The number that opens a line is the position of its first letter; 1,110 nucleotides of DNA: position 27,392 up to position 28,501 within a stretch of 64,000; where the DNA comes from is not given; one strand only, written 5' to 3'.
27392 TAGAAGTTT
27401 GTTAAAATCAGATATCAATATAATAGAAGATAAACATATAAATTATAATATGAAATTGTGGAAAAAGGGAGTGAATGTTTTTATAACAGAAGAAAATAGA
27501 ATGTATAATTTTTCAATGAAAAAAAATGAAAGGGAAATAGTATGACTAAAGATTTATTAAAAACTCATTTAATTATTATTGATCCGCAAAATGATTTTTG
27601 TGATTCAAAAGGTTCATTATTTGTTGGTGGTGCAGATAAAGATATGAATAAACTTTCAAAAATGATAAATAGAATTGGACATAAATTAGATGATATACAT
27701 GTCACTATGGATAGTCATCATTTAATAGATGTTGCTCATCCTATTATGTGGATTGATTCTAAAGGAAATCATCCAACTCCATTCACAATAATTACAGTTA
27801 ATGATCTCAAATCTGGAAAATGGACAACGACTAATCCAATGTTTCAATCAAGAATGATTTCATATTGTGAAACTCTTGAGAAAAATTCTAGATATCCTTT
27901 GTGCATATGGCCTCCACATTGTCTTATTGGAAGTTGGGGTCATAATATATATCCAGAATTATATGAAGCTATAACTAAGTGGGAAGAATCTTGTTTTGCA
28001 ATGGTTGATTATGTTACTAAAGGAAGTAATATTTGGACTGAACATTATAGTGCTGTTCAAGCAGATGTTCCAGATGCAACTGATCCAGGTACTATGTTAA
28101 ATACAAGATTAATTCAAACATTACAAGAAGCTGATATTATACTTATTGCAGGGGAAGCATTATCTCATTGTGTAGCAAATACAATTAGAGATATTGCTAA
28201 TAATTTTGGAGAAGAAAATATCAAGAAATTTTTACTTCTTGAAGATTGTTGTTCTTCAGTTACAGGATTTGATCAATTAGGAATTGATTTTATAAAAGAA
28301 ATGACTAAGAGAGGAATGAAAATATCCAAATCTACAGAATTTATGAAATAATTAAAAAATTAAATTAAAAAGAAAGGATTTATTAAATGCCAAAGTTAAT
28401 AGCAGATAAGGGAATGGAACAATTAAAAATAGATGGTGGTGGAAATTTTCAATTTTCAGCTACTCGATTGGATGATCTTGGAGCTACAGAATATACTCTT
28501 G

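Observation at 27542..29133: PncA-like nicotinamidase next to a vWA protein; possible NAD-metabolism counter-defence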

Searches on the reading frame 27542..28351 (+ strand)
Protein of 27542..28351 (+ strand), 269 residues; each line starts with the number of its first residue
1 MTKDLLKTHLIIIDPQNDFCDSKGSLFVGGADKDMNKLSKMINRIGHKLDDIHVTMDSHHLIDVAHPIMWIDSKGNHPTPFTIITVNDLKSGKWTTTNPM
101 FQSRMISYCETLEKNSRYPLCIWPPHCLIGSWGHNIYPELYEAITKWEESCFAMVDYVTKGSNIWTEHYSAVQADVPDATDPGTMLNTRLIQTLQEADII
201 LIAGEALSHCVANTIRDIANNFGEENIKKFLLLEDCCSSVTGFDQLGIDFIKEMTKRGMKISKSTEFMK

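Call 3: search_protein_families(library=pfam, proteins=[window:27542-28351:+], max_evalue=0.1)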
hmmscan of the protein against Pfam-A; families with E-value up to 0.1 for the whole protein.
window:27542-28351:+ (269 aa): 4 families
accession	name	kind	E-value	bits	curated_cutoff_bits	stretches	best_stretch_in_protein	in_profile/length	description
PF00857.26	Isochorismatase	-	5.9e-09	36.7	27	1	182-245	96-156/175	Isochorismatase domain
PF13483.12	Lactamase_B_3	-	0.043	14.2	24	1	179-222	20-62/160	Beta-lactamase superfamily domain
PF07818.18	HCNGP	-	0.045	14.7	26.3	1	96-129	40-73/94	HCNGP-like protein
PF10087.14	DUF2325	-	0.094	13.3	33.6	0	189-221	39-71/94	Uncharacterized protein conserved in bacteria (DUF2325)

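Call 4: search_protein_families(library=ncbifam, proteins=[window:27542-28351:+], max_evalue=0.1)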
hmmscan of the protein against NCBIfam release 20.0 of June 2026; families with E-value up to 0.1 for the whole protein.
window:27542-28351:+ (269 aa): 3 families
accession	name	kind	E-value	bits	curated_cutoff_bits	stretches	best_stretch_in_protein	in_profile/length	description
NF008623.0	PRK11609.1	equivalog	5.2e-09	36.2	174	2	112-267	72-208/213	bifunctional nicotinamidase/pyrazinamidase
NF050097.1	BiurAmidohydBiuH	equivalog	0.00079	18.9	370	0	178-240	130-189/221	biuret amidohydrolase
NF000456.2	blaMSI-1_fam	exception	0.014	14.7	550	1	26-99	61-134/289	MSI-1 family subclass B3 metallo-beta-lactamase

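Call 5: search_protein_families(library=phrogs, proteins=[window:27542-28351:+], max_evalue=0.01)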
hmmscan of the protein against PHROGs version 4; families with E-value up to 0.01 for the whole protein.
window:27542-28351:+ (269 aa): 1 family
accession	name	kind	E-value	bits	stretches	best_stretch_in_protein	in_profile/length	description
phrog_19305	-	unknown function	2.2e-11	45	1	7-65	3-62/199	-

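Call 7: search_solved_structures(query=window:27542-28351:+, max_evalue=1, show_alignments=3)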
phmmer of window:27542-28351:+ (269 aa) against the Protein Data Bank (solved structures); distinct sequences matched with E-value up to 1: 15.
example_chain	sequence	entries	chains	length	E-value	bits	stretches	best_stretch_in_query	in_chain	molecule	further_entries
2h0r_A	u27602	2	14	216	1.4e-05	27.7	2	121-215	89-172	Nicotinamidase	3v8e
3pl1_A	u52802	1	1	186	1.8e-05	27.3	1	122-221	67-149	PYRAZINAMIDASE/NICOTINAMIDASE PNCA (PZase)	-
29iv_A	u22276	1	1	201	2.9e-05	26.7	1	121-254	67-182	nicotinamidase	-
6azs_A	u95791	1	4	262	0.00055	22.5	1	163-244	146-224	Putative amidase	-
6azo_A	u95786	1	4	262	0.002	20.7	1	174-244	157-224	Putative amidase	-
5bk6_A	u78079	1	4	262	0.0024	20.4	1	176-244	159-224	Putative amidase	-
3o90_A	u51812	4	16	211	0.0046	19.4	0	9-67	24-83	nicotinamidase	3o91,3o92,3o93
3hb7_A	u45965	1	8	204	0.005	19.3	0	6-55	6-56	Isochorismatase hydrolase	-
3o94_A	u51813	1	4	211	0.0079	18.7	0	9-67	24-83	nicotinamidase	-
2wt9_A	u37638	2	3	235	0.016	17.7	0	120-241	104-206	NICOTINAMIDASE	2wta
6azn_A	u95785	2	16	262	0.045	16.2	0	175-244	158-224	Putative amidase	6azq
9u8m_A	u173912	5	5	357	0.073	15.5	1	122-252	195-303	nicotinamidase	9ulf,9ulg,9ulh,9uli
6kua_A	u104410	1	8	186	0.13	14.7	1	9-68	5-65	Cysteine hydrolase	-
3irv_A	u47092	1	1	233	0.32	13.4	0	6-42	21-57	CYSTEINE HYDROLASE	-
3r2j_A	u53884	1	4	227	0.6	12.5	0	123-141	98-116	Alpha/beta-hydrolase-like protein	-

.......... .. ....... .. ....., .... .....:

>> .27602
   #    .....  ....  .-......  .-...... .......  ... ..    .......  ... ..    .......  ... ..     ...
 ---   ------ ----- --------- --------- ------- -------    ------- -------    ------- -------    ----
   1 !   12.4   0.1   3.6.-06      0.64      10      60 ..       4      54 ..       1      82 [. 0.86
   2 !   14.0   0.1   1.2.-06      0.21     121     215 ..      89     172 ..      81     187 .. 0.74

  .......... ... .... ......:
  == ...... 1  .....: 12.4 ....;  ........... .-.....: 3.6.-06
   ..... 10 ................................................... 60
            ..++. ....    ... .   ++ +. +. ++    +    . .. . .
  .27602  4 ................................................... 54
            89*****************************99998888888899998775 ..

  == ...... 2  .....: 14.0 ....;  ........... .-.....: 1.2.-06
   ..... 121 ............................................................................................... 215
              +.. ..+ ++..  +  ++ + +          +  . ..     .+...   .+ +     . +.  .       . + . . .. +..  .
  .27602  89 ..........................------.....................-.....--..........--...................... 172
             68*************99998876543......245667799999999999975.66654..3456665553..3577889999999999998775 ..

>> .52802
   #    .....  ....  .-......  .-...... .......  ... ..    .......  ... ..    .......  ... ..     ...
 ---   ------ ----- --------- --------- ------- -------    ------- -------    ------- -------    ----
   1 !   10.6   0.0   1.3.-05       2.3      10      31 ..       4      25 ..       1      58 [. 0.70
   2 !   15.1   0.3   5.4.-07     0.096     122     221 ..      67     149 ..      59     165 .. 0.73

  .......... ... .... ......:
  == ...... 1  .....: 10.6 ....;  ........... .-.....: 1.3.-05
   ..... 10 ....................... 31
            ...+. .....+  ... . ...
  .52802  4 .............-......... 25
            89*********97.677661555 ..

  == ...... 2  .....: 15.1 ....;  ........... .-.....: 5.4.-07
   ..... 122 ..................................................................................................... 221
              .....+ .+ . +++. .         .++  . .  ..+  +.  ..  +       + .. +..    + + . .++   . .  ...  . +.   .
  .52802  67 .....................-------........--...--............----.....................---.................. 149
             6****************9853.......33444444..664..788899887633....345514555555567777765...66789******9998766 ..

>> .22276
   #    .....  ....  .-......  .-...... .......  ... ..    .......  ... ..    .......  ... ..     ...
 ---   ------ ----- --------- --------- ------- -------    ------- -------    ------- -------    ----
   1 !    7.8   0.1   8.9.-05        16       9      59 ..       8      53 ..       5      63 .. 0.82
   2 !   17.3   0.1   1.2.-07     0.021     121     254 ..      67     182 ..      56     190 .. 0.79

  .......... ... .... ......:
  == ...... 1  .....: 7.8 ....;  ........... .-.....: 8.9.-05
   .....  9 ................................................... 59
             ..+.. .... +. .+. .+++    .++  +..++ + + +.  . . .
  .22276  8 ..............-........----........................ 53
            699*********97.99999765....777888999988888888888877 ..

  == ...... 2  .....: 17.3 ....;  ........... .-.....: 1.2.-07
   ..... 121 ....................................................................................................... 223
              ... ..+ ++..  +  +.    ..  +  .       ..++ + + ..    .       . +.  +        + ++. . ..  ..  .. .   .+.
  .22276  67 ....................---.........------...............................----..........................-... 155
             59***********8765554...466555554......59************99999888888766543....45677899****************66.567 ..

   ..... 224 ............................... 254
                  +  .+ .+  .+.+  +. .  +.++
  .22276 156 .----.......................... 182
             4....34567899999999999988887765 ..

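Call 10: find_homologous_proteins(query=window:27542-28351:+, max_evalue=0.001)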
Query window:27542-28351:+ (269 aa): 7459 proteins with E <= 0.001 among 7859 candidates; the best 120 are listed.
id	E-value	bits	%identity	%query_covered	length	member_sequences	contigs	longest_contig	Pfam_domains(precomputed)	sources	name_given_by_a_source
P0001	6.9e-185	631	100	100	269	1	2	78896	PF00857.27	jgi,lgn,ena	jgi:nicotinamidase-related amidase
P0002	4.5e-137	474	74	98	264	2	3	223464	PF00857.27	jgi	jgi:nicotinamidase-related amidase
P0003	6.6e-136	470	71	98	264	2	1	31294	PF00857.27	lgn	-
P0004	1.4e-131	456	71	98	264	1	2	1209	-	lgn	-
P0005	3.5e-131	454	72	98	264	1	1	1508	-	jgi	jgi:nicotinamidase/pyrazinamidase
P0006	9.8e-131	453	71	98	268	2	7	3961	-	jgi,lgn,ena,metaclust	metaclust:\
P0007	1.6e-128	446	69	99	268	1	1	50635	-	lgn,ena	-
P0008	5.8e-127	441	63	98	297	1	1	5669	PF00857.27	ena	-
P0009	3.1e-125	435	68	98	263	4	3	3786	PF00857.27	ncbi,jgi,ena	-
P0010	4.6e-125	434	68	97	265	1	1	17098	PF00857.27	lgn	-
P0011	4.7e-125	434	65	100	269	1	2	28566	PF00857.27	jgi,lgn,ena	-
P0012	7.8e-125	434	68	98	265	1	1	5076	-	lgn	-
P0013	8.0e-125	434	69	98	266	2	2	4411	-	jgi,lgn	-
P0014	1.0e-124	433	67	97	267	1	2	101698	PF00857.27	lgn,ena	-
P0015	1.5e-124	433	69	98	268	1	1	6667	-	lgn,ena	-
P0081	1.8e-117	410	64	98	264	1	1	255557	-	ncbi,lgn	ncbi:MAG: hypothetical protein ACFFG0_01775 [Candidatus Thorarchaeota archaeon]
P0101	4.8e-116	405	64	98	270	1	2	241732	-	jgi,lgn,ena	-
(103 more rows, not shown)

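Call 11: find_encoding_contigs(protein=P0002, flank=8000, max_places=2)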
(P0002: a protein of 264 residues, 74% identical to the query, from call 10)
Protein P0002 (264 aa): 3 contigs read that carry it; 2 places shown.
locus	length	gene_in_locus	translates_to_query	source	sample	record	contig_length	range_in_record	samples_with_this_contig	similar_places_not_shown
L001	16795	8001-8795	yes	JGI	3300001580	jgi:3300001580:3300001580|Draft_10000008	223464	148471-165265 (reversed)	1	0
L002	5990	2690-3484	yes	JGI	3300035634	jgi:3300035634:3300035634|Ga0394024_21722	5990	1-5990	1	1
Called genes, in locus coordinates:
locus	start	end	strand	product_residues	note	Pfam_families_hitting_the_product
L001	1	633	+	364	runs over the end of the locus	PF04055:Radical_SAM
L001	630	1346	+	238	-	-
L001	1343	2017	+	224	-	PF00899:ThiF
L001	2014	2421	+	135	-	-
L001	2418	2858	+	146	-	-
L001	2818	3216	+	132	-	-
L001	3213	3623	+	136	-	-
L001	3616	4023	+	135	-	-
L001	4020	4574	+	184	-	-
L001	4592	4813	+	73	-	PF02597:ThiS (weak)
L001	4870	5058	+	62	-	-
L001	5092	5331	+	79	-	-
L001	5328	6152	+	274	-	-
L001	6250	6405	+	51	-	-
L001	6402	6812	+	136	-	-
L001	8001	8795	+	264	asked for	PF00857:Isochorismatase (faint)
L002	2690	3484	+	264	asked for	PF00857:Isochorismatase (faint)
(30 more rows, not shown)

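Call 12: find_encoding_contigs(protein=P0101, flank=8000, max_places=2)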
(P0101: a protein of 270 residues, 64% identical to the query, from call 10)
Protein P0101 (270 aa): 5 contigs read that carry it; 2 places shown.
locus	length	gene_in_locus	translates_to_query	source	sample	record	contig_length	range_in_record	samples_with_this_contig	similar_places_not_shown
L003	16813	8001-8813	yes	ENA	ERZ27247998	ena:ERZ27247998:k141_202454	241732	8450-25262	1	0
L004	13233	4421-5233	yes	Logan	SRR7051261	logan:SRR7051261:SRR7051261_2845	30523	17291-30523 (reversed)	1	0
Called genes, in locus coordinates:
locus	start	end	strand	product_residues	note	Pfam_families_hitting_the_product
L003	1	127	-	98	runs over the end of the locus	-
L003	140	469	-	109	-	-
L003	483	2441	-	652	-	-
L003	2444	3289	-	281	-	PF07460:NUMOD3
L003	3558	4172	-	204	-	-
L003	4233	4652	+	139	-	-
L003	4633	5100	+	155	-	PF08719:NADAR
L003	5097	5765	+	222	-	PF00149:Metallophos, PF12850:Metallophos_2 (faint)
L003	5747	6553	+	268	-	PF07460:NUMOD3 (faint)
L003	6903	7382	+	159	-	-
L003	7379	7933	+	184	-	PF13456:RVT_3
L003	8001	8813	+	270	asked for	-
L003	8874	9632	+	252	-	-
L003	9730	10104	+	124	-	-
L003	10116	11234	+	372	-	-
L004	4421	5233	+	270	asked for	-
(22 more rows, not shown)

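Call 13: find_encoding_contigs(protein=P0081, flank=8000, max_places=2)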
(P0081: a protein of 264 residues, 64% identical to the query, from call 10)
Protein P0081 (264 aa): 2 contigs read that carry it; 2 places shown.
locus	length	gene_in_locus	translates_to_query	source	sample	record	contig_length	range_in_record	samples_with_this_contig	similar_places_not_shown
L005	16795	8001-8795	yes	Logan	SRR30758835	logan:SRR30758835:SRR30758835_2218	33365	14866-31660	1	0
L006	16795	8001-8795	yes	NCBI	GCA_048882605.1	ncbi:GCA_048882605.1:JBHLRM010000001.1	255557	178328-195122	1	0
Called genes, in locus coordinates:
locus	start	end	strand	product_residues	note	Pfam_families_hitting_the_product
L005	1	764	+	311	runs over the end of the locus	-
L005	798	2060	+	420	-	-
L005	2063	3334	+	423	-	PF13203:DUF2201_N (faint), PF09967:DUF2201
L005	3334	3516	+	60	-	-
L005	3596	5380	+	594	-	PF02518:HATPase_c, PF00204:DNA_gyraseB, PF01751:Toprim, PF00986:DNA_gyraseB_C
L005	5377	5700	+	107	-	-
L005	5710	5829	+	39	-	-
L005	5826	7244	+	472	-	PF01555:N6_N4_Mtase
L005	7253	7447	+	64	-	-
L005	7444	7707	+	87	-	-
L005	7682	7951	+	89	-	-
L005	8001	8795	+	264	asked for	-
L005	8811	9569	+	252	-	-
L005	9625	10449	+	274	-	PF13672:PP2C_2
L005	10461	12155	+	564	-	-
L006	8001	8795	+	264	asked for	-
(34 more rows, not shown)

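Call 14: find_encoding_contigs(protein=P0001, flank=10000, max_places=2)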
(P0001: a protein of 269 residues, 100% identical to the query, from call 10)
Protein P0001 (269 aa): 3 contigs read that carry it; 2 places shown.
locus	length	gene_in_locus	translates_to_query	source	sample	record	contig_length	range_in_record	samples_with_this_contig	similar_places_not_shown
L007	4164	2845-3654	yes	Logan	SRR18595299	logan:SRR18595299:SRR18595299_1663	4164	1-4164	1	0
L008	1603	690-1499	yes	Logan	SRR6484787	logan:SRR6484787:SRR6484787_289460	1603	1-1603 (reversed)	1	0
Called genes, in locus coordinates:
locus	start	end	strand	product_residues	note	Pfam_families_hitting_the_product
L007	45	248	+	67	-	-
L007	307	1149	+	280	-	PF13672:PP2C_2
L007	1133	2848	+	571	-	PF00069:Pkinase (weak)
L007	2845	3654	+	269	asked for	PF00857:Isochorismatase (faint)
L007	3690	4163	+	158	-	?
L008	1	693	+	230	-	?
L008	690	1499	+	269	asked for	PF00857:Isochorismatase (faint)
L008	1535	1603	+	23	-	?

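Call 15: search_protein_families(library=padloc, proteins=[window:27542-28351:+], max_evalue=0.01)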
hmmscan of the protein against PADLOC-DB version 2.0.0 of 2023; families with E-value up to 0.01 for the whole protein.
window:27542-28351:+ (269 aa): 0 families

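Call 16: search_dna_similar(query=window:27542-28351:+, collection=phages, mode=protein, max_rows=40, max_evalue=0.001)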
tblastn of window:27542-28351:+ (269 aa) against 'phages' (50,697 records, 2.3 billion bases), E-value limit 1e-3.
Records with a match: 4; places in all: 4; records where one place covers at least 80% of the query: 4.
Best place of each record, by identity: <60% 4.
By first word of the organism name: uncultured 3; Bacteriophage 1.
By host as written in the record: - 4.
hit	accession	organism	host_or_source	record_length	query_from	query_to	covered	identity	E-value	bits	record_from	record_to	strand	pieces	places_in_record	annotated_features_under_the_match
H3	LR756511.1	uncultured phage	metagenomic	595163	7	268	97%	58.2%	3e-105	340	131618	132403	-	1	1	record has no annotation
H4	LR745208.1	uncultured phage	metagenomic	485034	6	260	95%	56.3%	3e-99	323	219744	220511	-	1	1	record has no annotation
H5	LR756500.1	uncultured phage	metagenomic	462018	4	266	98%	36.7%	2e-50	182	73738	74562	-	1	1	record has no annotation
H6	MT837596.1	Bacteriophage sp.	human fecal samples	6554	13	246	87%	35.2%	6e-35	138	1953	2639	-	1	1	record has no annotation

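Call 17: find_related_loci(query=window:27542-28351:+, collection=viral_contigs, flank=10000)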
Query window:27542-28351:+ (269 aa) in viral_contigs; peptide patterns used: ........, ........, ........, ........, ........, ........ (x = any residue, [..] = any of these).
33 stretches matched a pattern; 31 encode a relative of the query (tblastn E <= 1e-3); 31 distinct loci.
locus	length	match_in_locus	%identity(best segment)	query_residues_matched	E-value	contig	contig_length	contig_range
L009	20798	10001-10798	73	3-268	3e-140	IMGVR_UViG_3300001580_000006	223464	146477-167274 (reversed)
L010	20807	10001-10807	63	6-269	3e-121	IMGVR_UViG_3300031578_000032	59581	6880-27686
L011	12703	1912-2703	63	5-269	7e-117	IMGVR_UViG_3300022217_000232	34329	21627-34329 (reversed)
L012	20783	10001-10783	62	9-269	7e-113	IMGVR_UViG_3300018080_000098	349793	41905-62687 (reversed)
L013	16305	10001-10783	61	9-269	1e-112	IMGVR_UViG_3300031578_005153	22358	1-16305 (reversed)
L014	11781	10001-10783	61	9-269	1e-112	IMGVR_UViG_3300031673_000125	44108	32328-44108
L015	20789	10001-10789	59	7-268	2e-112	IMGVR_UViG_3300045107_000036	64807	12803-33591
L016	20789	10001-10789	59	7-268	2e-112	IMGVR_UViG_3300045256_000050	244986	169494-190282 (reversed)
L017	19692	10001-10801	58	3-268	2e-110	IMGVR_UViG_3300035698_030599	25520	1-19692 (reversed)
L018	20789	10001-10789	59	6-268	4e-110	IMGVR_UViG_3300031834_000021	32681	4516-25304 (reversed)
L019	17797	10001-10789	59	6-268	4e-110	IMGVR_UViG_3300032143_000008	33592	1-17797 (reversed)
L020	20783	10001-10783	58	7-268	2e-107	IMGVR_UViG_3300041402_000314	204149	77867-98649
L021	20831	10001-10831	56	5-268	5e-107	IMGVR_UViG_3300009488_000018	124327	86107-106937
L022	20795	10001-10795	58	6-268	1e-106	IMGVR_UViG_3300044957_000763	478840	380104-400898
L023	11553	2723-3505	56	9-268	2e-100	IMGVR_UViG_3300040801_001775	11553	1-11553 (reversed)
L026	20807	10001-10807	54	8-268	5e-97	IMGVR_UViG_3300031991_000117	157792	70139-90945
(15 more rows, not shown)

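Call 39: predict_structure(alignment_id=A1)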
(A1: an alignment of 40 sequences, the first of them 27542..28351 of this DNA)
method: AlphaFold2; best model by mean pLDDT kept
length: 269 residues; sequences in the alignment: 40
mean_pLDDT: 93.2   pTM: 0.90
mean pLDDT of the five models: 93.2, 92.7, 91.8, 89.2, 71.4
residues with pLDDT >= 90: 225; 70-90: 40; 50-70: 1; < 50: 3
segments of 3 or more residues with pLDDT < 50: 1-3
pLDDT, mean of each block of 10 residues (from residue 1): 74 97 95 98 96 95 95 97 94 97 93 84 94 97 97 92 85 87 88 94 96 94 92 97 94 98 95
secondary structure, 60 per line:
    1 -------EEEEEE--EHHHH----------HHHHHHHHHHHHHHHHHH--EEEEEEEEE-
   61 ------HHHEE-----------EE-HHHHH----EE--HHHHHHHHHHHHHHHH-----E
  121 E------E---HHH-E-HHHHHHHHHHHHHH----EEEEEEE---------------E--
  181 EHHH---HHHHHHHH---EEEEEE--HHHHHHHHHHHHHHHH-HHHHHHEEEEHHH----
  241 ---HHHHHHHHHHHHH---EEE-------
elements in order: E8-13 H17-20 H31-48 E51-59 H86-90 H99-114 H138-151 E156-162 H188-195 E199-204 H207-222 H224-229 E230-233 H244-256 E260-262

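Call 44: fold_search(model_id=the predicted structure, library=pdb)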
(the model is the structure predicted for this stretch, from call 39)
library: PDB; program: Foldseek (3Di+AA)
matches with E <= 10: 1155; with E <= 0.001: 137
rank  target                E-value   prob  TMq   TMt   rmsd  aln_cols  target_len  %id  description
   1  2wta                  3.6e-15  1.00  0.63  0.78   3.9       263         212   20  Acinetobacter baumanii nicotinamidase pyrazinamidease (released 2009-11-10)
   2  2wt9_B                3.0e-14  1.00  0.65  0.81   3.4       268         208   19  Acinetobacter baumanii nicotinamidase pyrazinamidease (released 2009-11-10)
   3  2wt9_A                3.1e-14  1.00  0.64  0.81   3.2       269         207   20  Acinetobacter baumanii nicotinamidase pyrazinamidease (released 2009-11-10)
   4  2h0r_A                5.9e-14  1.00  0.64  0.78   5.2       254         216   19  Structure of the Yeast Nicotinamidase Pnc1p (released 2007-03-27)
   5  3v8e_A                6.7e-14  1.00  0.66  0.80   5.0       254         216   18  Crystal structure of the yeast nicotinamidase Pnc1p bound to the inhibitor nicotinaldehyde (released 2012-01-25)
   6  3r2j_C                3.3e-12  1.00  0.60  0.79   4.0       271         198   21  Crystal Structure of PnC1 from L. infantum in complex with nicotinate (released 2011-08-24)
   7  1ilw                  7.0e-12  1.00  0.56  0.82   4.5       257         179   19  Crystal Structure of Pyrazinamidase/Nicotinamidase of Pyrococcus horikoshii (released 2001-12-12)
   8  9u8m                  7.5e-12  1.00  0.60  0.51   4.8       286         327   19  Drosophila melanogaster Nicotinamidase in Complex with Inhibitor CN2 (released 2025-09-03)
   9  3r2j_B                1.1e-11  1.00  0.59  0.77   4.1       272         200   20  Crystal Structure of PnC1 from L. infantum in complex with nicotinate (released 2011-08-24)
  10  3r2j_A                1.8e-11  1.00  0.59  0.77   3.6       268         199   20  Crystal Structure of PnC1 from L. infantum in complex with nicotinate (released 2011-08-24)
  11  3pl1                  1.2e-10  1.00  0.55  0.77   5.2       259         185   20  Determination of the crystal structure of the pyrazinamidase from M.tuberculosis : a structure-function analysis for pre (released 2011-01-12)
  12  3o90_A                2.2e-10  1.00  0.57  0.79   3.7       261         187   19  High resolution crystal structures of Streptococcus pneumoniae nicotinamidase with trapped intermediates provide insig (released 2011-01-12)
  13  3o93_A                2.3e-10  1.00  0.57  0.78   4.2       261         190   20  High resolution crystal structures of Streptococcus pneumoniae nicotinamidase with trapped intermediates provide insig (released 2011-01-12)
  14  3o90_B                4.4e-10  1.00  0.57  0.78   4.0       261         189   21  High resolution crystal structures of Streptococcus pneumoniae nicotinamidase with trapped intermediates provide insig (released 2011-01-12)
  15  3o91_A                5.0e-10  1.00  0.55  0.76   5.2       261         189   20  High resolution crystal structures of Streptococcus pneumoniae nicotinamidase with trapped intermediates provide insig (released 2011-01-12)
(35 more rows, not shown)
